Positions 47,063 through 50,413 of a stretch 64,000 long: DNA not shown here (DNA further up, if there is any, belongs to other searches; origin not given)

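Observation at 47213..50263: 1016-aa secreted protein with no recognisable family and a possible degenerate HKD-like motif pair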

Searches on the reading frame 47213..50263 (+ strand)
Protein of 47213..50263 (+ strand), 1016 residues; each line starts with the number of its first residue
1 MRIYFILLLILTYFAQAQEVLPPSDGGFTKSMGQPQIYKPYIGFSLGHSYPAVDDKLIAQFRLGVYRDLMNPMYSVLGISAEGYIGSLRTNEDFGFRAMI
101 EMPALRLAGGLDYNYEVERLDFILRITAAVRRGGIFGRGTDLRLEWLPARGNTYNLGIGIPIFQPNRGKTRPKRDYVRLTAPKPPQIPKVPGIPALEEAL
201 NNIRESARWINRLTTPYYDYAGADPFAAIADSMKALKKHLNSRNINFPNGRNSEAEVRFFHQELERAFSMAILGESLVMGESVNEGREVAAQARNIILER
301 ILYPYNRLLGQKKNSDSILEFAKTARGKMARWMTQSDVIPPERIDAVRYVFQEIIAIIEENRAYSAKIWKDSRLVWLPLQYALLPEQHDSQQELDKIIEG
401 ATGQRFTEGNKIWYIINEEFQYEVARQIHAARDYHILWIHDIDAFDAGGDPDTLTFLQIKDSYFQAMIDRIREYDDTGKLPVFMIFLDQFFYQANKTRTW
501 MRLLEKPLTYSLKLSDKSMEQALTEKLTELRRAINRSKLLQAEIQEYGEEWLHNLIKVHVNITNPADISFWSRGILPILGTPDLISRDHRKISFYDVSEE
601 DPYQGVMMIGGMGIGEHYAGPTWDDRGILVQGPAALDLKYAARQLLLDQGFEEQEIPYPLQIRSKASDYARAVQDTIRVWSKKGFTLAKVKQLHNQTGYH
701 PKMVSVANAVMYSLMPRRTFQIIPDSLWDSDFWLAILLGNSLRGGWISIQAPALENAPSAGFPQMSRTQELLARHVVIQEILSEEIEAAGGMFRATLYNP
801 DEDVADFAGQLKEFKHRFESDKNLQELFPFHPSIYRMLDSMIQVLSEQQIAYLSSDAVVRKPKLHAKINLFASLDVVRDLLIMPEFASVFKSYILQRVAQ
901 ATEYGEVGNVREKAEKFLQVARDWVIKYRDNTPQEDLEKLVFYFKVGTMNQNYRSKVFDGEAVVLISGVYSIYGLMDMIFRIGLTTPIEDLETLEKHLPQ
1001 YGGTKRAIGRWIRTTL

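Call 3: search_protein_families(library=pfam, proteins=[window:47213-50263:+], max_evalue=1)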
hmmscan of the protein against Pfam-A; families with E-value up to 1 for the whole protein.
window:47213-50263:+ (1016 aa): 2 families
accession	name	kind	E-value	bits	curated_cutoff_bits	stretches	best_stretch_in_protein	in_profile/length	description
PF03883.20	H2O2_YaaD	-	0.049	13.6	29.6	1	316-347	194-225/236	Peroxide stress protein YaaA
PF09674.15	DUF2400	-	0.16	12.5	25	1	802-852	55-101/225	Protein of unknown function (DUF2400)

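Call 4: search_protein_families(library=ncbifam, proteins=[window:47213-50263:+], max_evalue=1)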
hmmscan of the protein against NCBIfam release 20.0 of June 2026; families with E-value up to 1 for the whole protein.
window:47213-50263:+ (1016 aa): 1 family
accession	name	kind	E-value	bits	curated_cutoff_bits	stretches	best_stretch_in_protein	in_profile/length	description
NF002542.0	PRK02101.1-3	equivalog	0.01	15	278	1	318-346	204-232/258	peroxide stress protein YaaA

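Call 5: search_solved_structures(query=window:47213-50263:+, max_evalue=10)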
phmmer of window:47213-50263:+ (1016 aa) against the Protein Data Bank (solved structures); distinct sequences matched with E-value up to 10: 2.
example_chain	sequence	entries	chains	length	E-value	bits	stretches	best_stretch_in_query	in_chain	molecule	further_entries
6xyw_AN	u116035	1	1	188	0.31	11.9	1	135-196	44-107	At3g51010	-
3jbn_A5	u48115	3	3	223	1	10.2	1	884-988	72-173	60S ribosomal protein uL30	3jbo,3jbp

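Call 6: find_homologous_proteins(query=window:47213-50263:+)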
Query window:47213-50263:+ (1016 aa): 434 proteins with E <= 0.001 among 8000 candidates; the best 120 are listed.
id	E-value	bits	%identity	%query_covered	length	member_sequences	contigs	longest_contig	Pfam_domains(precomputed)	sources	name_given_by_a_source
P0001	0.0e+0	2327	100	100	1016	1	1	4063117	-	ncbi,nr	ncbi:MAG: hypothetical protein JSW33_13515 [bacterium]|nr:MAG: hypothetical protein JSW33_13515 [bac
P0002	0.0e+0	1888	79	100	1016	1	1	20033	-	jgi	jgi:hypothetical protein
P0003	0.0e+0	1784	75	100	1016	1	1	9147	-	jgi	jgi:hypothetical protein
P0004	0.0e+0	1762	79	93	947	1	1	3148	-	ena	-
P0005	0.0e+0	1730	74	100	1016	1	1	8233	-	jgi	jgi:hypothetical protein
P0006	0.0e+0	1336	57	100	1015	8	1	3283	-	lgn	-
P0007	0.0e+0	1127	50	100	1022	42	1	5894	-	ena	-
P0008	0.0e+0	1031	46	100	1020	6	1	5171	-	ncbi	-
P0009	1.2e-293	995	46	100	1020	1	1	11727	-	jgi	jgi:hypothetical protein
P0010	1.6e-291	988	45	100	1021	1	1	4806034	-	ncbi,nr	ncbi:MAG: hypothetical protein JSW46_20025 [Gemmatimonadota bacterium]|nr:MAG: hypothetical protein 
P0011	7.2e-286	969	45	99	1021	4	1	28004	-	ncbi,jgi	jgi:hypothetical protein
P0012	2.1e-284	964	45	99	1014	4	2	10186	-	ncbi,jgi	jgi:hypothetical protein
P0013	9.5e-283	959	44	100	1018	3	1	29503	-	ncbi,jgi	jgi:hypothetical protein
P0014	3.4e-280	950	43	100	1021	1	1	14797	-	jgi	-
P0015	4.2e-277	940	44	99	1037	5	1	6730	-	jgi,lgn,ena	-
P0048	1.3e-250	852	42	99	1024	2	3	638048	-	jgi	jgi:hypothetical protein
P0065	8.6e-245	833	41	100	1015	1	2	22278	-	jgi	jgi:phosphatidylserine/phosphatidylglycerophosphate/cardiolipin synthase-like enzyme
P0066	2.4e-244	832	42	98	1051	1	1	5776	-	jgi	jgi:phosphatidylserine/phosphatidylglycerophosphate/cardiolipin synthase-like enzyme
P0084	1.2e-240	819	41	99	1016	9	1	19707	-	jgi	jgi:hypothetical protein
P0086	1.3e-240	819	53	65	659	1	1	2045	-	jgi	jgi:phosphatidylserine/phosphatidylglycerophosphate/cardiolipin synthase-like enzyme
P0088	1.6e-240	819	41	99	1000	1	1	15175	-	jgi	jgi:hypothetical protein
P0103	1.4e-237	809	40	99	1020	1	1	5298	-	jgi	jgi:hypothetical protein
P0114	2.9e-235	802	40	100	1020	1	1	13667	-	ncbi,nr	ncbi:MAG TPA: hypothetical protein VLB49_08145 [Gemmatimonadales bacterium]|nr:hypothetical protein 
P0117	6.8e-235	800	39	99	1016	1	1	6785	-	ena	-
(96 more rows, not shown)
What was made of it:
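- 47213..50263 (+): Complete gene for the 1016-aa barrel-anchored PLD-superfamily protein (stop codon included). 100% match to an NCBI MAG protein and 434+ homologues of about 1020 aa (call 6).
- Checked: It is identical to an NCBI MAG protein annotated 'hypothetical protein JSW33_13515 [bacterium]' (call 6).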

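Call 9: search_solved_structures(query=A1, max_evalue=10, show_alignments=3)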
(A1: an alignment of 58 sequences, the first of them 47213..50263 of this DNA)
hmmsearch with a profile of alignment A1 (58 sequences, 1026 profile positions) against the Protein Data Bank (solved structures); distinct sequences matched with E-value up to 10: 2.
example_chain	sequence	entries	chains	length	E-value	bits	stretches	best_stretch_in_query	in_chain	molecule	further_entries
9o5s_Q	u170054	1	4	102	0.088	13.8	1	159-216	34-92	BXMart1-3 minibinder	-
6cfz_D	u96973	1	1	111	0.35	11.8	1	829-925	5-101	Duo1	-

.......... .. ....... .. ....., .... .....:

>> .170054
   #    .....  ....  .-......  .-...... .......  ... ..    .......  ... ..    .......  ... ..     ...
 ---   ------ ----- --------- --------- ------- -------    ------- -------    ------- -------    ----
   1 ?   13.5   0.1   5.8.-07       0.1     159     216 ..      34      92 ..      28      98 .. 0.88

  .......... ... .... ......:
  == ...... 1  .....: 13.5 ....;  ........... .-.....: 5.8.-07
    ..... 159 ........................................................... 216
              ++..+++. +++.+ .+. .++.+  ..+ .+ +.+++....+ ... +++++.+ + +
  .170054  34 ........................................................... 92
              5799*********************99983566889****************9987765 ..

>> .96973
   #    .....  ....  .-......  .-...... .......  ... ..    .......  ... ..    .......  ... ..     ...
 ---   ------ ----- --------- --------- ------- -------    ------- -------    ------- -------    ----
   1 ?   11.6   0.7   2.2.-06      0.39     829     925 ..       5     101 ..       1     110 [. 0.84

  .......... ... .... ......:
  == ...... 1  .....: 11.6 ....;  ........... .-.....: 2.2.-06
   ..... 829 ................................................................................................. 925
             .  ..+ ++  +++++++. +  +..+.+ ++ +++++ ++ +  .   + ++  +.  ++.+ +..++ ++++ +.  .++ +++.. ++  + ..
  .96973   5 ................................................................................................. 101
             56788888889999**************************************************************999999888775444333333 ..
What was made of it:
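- Checked: 'No recognisable family' is correct at the sequence level: no Pfam, NCBIfam or PDB sequence hit reaches threshold (calls 3, 4, 5, 9).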

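Call 14: find_encoding_contigs(protein=P0010, flank=8000, max_places=2)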
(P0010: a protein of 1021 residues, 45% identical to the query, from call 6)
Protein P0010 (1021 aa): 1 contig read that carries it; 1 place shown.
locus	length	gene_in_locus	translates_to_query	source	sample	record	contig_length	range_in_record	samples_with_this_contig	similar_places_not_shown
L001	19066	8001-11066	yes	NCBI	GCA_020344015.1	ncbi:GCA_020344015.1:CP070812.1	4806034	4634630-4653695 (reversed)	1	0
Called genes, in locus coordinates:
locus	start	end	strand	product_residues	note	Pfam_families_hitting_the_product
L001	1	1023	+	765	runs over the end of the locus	PF03704:BTAD (faint), PF13371:TPR_9 (weak), PF13432:TPR_16 (weak), PF14559:TPR_19 (weak), PF13424:TPR_12 (weak), PF14559:TPR_19 (weak), PF07719:TPR_2 (weak), PF13424:TPR_12 (weak), +19 more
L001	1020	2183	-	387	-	PF00990:GGDEF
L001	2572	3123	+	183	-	PF13590:DUF4136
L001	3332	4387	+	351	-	PF13624:SurA_N_3 (weak), PF13462:Thioredoxin_4, PF01323:DSBA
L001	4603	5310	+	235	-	PF13590:DUF4136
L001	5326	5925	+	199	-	-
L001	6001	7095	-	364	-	PF03372:Exo_endo_phos (weak)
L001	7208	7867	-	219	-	-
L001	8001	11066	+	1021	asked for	-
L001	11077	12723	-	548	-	-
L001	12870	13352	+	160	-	-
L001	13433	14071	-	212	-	-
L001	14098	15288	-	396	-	-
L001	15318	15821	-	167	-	PF15956:DUF4760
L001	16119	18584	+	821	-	PF21959:DUF6923 (faint)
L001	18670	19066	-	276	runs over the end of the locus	PF13349:DUF4097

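Call 15: find_encoding_contigs(protein=P0048, flank=8000, max_places=2)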
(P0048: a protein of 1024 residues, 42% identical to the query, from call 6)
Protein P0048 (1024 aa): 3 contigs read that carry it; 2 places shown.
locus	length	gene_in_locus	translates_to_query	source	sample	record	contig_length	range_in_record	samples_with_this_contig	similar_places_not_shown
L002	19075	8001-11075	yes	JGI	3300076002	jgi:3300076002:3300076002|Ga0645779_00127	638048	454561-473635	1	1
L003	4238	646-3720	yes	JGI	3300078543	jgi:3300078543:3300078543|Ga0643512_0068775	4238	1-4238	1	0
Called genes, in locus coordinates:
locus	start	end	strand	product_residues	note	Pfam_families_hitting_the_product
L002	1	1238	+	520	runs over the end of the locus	PF07969:Amidohydro_3, PF01979:Amidohydro_1 (weak)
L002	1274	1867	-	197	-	PF01928:CYTH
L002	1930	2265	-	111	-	PF08803:ydhR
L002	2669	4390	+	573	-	PF00486:Trans_reg_C, PF03704:BTAD, PF03096:Ndr (faint), PF00561:Abhydrolase_1, PF12146:Hydrolase_4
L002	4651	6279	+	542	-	PF13432:TPR_16 (faint), PF00515:TPR_1 (faint), PF07719:TPR_2 (faint), PF13424:TPR_12 (faint), PF13428:TPR_14 (faint), PF13176:TPR_7 (faint), PF13181:TPR_8 (faint), PF13374:TPR_10 (faint), +2 more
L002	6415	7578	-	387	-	PF03372:Exo_endo_phos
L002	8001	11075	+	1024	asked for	-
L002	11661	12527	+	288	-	PF03372:Exo_endo_phos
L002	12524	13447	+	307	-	-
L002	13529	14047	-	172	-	PF02870:Methyltransf_1N, PF01035:DNA_binding_1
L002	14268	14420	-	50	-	-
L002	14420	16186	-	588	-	PF00512:HisKA, PF02518:HATPase_c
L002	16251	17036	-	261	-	PF00072:Response_reg, PF00486:Trans_reg_C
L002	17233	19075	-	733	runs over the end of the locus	PF01636:APH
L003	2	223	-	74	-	?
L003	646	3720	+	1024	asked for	-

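Call 16: find_encoding_contigs(protein=P0001, flank=10000, max_places=2)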
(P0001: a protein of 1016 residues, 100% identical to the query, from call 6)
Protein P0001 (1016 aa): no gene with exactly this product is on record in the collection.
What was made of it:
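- Tried and rejected: find_encoding_contigs for the exact window protein returned no record (call 16).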
